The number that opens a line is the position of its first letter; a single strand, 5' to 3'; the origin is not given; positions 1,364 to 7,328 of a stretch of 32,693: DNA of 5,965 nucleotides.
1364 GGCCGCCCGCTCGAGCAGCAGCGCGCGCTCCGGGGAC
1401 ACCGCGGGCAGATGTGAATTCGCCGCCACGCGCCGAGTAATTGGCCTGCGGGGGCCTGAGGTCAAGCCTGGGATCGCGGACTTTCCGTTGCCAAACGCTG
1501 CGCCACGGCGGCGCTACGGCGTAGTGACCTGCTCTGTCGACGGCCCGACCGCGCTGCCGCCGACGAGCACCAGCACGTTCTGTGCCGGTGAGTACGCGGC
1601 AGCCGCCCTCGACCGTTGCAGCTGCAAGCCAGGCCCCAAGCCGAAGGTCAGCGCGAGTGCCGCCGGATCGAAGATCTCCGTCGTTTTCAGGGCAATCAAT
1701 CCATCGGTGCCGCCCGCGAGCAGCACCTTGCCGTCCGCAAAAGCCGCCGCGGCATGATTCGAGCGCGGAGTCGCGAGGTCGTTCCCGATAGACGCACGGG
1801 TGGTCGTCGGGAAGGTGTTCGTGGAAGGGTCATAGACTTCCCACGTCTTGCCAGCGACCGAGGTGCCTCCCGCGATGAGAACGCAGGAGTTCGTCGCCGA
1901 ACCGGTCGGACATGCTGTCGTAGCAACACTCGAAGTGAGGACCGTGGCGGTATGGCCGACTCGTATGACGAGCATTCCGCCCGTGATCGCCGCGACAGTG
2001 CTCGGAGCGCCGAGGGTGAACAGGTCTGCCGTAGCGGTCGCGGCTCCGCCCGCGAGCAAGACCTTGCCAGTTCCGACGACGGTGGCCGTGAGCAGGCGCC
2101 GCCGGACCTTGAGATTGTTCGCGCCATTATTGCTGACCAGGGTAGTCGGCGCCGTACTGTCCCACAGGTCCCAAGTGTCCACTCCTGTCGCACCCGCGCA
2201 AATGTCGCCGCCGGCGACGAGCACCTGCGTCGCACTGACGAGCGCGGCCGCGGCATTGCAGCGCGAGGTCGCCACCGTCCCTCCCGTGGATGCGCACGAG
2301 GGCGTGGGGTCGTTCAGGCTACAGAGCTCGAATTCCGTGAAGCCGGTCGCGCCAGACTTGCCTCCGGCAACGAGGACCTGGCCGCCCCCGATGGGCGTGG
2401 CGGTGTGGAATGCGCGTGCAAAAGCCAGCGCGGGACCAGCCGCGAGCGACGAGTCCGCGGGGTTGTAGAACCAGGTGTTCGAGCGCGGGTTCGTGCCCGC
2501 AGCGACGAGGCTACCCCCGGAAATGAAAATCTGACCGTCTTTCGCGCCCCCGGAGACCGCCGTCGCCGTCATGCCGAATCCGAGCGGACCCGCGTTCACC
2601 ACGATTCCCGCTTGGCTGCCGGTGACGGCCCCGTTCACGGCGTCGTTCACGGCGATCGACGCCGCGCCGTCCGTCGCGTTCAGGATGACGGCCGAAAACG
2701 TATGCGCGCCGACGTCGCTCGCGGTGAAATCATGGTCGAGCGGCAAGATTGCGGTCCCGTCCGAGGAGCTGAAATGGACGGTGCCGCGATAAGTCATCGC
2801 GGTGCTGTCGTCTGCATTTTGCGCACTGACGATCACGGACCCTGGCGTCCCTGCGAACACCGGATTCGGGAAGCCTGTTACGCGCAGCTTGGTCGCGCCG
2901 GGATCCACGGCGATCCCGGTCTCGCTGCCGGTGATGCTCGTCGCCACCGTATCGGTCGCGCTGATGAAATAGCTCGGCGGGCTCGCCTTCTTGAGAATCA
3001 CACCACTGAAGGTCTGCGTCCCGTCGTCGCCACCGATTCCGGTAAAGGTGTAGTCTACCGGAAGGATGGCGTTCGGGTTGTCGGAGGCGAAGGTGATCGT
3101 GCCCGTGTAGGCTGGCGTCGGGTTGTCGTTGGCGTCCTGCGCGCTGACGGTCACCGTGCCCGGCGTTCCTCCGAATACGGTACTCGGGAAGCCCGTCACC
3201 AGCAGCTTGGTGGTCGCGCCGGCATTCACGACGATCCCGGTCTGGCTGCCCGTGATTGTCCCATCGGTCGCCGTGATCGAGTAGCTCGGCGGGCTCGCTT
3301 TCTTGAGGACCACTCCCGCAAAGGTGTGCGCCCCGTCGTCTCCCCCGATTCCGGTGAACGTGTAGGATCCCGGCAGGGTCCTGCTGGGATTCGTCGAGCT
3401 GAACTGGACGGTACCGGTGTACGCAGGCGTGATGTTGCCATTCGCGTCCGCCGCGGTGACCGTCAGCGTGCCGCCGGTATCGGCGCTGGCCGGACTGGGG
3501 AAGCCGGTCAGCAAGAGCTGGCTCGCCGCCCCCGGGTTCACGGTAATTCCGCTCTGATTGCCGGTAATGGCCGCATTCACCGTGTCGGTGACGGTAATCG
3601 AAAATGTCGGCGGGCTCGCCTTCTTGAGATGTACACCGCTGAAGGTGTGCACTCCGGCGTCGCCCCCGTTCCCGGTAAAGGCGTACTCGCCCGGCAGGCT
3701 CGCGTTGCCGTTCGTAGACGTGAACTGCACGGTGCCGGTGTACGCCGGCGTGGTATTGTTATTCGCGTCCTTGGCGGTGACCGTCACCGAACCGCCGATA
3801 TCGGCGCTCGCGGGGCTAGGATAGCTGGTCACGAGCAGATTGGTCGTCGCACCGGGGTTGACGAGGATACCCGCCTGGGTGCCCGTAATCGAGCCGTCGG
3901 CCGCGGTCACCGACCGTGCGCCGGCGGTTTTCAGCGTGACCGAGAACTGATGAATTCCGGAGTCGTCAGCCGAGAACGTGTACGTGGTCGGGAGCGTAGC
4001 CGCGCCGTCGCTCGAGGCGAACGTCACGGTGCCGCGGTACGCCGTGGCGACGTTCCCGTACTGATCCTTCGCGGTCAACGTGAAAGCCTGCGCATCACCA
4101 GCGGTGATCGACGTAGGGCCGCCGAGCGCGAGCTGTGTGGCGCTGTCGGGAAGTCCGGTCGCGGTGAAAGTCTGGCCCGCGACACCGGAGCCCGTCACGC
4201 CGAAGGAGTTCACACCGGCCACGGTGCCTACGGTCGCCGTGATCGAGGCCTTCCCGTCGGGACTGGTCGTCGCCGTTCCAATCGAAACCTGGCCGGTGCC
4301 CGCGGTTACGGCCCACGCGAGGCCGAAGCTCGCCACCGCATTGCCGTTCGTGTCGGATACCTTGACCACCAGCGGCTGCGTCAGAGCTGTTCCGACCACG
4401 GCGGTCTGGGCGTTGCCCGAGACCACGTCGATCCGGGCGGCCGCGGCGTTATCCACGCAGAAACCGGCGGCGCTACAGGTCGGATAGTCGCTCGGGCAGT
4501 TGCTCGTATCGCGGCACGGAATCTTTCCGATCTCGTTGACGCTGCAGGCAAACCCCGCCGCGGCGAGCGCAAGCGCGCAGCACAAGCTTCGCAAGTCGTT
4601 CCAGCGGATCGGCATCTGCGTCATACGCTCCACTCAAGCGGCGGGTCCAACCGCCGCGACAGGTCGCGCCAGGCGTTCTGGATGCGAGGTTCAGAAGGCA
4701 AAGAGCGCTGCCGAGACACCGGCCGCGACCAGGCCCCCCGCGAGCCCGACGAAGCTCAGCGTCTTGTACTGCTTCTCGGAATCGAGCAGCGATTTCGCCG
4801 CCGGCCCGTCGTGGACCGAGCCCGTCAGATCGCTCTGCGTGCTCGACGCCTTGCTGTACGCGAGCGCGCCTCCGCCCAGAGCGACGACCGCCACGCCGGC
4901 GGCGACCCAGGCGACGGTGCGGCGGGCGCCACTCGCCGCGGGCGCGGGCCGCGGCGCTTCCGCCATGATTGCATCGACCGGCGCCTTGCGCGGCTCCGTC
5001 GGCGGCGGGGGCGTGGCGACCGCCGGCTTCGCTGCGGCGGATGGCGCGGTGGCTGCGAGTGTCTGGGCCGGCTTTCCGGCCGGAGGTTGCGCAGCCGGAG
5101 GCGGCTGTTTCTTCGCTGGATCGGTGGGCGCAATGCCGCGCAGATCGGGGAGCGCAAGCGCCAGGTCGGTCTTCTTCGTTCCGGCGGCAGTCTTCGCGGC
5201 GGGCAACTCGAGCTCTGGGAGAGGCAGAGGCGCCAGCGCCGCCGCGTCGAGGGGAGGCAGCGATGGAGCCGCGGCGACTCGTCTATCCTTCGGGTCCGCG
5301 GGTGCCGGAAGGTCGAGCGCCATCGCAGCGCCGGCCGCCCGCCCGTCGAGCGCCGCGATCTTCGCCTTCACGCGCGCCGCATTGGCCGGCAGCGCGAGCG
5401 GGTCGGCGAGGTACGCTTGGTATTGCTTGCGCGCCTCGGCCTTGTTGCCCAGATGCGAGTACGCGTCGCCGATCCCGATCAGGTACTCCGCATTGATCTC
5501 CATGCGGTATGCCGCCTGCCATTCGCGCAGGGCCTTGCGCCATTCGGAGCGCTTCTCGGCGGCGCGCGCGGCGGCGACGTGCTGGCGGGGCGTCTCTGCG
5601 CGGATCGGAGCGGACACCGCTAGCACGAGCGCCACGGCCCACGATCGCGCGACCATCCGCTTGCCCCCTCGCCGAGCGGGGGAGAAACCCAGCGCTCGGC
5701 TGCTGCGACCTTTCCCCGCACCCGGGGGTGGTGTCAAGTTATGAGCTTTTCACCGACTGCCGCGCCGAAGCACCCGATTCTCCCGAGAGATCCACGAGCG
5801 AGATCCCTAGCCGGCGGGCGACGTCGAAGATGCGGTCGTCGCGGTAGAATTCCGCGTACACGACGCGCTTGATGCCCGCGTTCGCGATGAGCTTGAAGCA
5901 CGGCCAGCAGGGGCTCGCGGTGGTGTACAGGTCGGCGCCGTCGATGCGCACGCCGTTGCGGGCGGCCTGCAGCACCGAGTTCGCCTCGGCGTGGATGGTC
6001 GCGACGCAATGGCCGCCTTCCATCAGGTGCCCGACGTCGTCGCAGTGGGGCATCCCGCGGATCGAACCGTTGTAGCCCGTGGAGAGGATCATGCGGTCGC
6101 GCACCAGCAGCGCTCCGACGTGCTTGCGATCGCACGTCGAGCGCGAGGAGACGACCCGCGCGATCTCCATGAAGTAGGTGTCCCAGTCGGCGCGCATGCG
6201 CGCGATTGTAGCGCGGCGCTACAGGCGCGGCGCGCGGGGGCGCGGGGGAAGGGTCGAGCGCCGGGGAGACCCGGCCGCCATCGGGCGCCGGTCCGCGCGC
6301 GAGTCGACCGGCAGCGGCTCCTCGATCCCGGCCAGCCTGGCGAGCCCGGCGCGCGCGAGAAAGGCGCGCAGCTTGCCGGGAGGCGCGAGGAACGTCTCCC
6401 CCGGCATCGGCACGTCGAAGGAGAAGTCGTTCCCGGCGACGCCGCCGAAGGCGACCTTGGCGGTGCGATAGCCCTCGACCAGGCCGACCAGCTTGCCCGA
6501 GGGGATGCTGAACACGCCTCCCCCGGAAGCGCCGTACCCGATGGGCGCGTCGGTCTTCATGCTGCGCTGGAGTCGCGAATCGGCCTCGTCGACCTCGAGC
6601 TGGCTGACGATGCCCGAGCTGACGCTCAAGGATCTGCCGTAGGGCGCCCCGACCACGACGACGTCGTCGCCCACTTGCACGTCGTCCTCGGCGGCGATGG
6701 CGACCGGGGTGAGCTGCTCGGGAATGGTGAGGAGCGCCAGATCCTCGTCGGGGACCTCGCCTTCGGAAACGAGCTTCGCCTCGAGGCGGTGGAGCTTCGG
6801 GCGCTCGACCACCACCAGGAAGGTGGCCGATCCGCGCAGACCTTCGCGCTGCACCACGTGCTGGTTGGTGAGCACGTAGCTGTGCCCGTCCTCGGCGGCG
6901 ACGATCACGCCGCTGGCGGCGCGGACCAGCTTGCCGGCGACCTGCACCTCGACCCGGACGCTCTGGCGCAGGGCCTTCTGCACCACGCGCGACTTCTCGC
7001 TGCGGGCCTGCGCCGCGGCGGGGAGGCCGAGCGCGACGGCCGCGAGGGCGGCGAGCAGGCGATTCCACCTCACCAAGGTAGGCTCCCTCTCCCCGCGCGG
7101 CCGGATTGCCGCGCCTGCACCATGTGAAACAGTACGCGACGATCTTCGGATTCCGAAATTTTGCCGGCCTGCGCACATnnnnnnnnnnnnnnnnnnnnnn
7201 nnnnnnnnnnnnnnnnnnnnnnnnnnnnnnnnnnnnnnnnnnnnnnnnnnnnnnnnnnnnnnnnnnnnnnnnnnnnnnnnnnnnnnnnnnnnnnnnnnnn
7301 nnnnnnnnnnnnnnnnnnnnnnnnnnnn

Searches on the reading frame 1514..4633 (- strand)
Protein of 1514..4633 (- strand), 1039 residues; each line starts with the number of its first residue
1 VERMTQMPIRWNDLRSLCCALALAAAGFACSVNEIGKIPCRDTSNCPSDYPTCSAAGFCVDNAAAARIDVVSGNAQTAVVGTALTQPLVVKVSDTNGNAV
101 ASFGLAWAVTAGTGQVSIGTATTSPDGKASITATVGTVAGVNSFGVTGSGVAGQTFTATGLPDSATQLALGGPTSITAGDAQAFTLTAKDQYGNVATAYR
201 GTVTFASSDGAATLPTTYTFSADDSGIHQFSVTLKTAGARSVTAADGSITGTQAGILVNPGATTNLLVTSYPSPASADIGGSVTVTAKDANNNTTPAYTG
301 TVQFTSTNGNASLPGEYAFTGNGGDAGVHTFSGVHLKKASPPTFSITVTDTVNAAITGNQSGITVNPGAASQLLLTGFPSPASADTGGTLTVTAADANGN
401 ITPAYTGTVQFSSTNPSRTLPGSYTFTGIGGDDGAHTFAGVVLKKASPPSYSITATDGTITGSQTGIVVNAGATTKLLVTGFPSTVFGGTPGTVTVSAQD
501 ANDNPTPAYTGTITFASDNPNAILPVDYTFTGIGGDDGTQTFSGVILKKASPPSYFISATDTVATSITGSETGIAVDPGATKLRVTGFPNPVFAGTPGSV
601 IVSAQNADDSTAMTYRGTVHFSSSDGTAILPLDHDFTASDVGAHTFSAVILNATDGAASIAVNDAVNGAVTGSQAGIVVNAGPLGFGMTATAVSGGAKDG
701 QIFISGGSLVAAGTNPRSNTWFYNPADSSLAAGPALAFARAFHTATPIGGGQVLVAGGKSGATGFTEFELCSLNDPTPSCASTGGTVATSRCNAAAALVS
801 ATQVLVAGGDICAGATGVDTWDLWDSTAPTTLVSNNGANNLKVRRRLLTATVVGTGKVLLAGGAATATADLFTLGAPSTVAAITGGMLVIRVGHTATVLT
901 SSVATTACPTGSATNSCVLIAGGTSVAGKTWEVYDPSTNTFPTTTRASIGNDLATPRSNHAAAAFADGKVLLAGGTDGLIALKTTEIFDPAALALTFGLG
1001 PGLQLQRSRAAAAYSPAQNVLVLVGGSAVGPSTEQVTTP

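Call 72: search_protein_families(library=pfam, proteins=[window:1514-4633:-], max_evalue=0.0001)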
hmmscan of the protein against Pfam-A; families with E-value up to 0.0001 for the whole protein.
window:1514-4633:- (1039 aa): 7 families
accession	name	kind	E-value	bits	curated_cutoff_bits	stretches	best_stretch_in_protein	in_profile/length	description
PF24681.1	Kelch_KLHDC2_KLHL20_DRC7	-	1.1e-09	38.4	50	0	901-1027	50-173/221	KLHDC2/KLHL20/DRC7 Kelch-repeats domain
PF13964.12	Kelch_6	-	1.1e-09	38.3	25.3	0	915-941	11-40/50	Kelch motif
PF02369.22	Big_1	-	8.8e-08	32.6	34.9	0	180-248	17-84/93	Bacterial Ig-like domain (group 1)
PF13418.12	Kelch_4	-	1.5e-07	31.7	21.6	0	956-990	1-36/49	Galactose oxidase, central domain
PF01344.31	Kelch_1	-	1.1e-06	28.5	20.1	0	960-990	4-34/46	Kelch motif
PF07646.21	Kelch_2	-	3.3e-05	24.1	21.3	0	959-990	3-36/48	Kelch motif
PF24981.1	Beta-prop_ATRN-LZTR1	-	6.1e-05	22.9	50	0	696-760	156-221/289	Attractin/LZTR1 beta-propeller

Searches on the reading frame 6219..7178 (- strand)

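Call 72: search_protein_families(library=pfam, proteins=[window:6219-7178:-], max_evalue=0.0001)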
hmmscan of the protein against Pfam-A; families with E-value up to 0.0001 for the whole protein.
window:6219-7178:- (319 aa): 2 families
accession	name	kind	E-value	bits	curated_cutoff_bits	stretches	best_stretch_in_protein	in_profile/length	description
PF13365.12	Trypsin_2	-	5.4e-23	82.8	27.6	1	88-233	1-144/144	Trypsin-like peptidase domain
PF00089.32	Trypsin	-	5.8e-07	30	20.6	1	75-236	15-197/220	Trypsin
